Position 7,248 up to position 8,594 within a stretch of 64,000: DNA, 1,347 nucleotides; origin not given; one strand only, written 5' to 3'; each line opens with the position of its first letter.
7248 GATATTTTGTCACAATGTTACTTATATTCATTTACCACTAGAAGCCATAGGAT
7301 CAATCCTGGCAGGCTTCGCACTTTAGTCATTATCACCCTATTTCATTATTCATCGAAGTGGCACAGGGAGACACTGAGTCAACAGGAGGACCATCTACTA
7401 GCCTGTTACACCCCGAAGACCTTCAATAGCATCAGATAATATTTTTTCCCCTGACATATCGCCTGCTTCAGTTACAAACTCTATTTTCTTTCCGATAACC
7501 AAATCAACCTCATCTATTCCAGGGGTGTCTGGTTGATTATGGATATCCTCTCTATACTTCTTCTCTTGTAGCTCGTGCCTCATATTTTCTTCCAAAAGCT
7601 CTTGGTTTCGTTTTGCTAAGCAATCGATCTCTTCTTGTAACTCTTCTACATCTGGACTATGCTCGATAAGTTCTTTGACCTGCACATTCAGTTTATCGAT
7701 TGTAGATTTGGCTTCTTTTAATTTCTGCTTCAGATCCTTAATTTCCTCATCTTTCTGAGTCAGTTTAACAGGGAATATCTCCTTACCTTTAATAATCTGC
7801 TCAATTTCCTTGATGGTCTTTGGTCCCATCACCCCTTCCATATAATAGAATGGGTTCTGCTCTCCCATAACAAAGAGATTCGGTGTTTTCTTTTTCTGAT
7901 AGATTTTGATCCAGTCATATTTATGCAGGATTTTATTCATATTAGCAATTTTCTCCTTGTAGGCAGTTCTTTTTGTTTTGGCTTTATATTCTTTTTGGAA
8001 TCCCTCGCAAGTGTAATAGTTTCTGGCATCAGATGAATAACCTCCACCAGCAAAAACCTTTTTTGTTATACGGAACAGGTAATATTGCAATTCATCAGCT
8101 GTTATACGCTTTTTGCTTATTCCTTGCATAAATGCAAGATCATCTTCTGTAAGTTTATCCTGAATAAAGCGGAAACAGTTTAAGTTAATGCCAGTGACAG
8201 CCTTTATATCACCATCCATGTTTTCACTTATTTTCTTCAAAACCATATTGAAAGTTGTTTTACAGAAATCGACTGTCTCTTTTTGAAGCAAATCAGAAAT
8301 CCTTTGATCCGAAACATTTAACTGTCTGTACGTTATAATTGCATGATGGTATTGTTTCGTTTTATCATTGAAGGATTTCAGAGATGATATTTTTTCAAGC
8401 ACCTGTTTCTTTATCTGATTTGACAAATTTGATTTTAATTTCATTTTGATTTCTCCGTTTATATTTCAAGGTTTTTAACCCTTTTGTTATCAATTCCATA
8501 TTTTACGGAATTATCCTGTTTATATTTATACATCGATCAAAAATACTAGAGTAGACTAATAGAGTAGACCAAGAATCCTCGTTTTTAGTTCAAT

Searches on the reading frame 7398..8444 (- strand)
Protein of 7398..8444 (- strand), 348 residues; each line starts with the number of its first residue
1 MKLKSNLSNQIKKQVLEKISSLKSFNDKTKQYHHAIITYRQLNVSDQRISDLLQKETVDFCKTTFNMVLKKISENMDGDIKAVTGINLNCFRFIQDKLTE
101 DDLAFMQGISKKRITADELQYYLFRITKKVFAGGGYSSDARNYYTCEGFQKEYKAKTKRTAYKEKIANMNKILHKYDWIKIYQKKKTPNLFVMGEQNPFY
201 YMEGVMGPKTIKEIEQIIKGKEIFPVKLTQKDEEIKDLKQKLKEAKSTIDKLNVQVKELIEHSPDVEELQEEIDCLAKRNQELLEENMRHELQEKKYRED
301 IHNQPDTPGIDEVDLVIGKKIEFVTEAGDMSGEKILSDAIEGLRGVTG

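Call 29: search_protein_families(library=pfam, proteins=[window:7398-8444:-], max_evalue=0.01)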
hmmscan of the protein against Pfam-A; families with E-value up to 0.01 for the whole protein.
window:7398-8444:- (348 aa): 3 families
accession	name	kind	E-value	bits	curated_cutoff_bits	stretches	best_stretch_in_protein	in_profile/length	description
PF06810.17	Phage_scaffold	-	6.6e-05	23.4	35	1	209-316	11-114/170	Phage capsid assembly scaffolding protein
PF18497.6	RNase_3_N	-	0.0029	18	26.8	1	248-293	12-57/95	Ribonuclease III N-terminal domain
PF09730.14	BicD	-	0.0045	15.7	27.9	1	210-291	342-424/718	Microtubule-associated protein Bicaudal-D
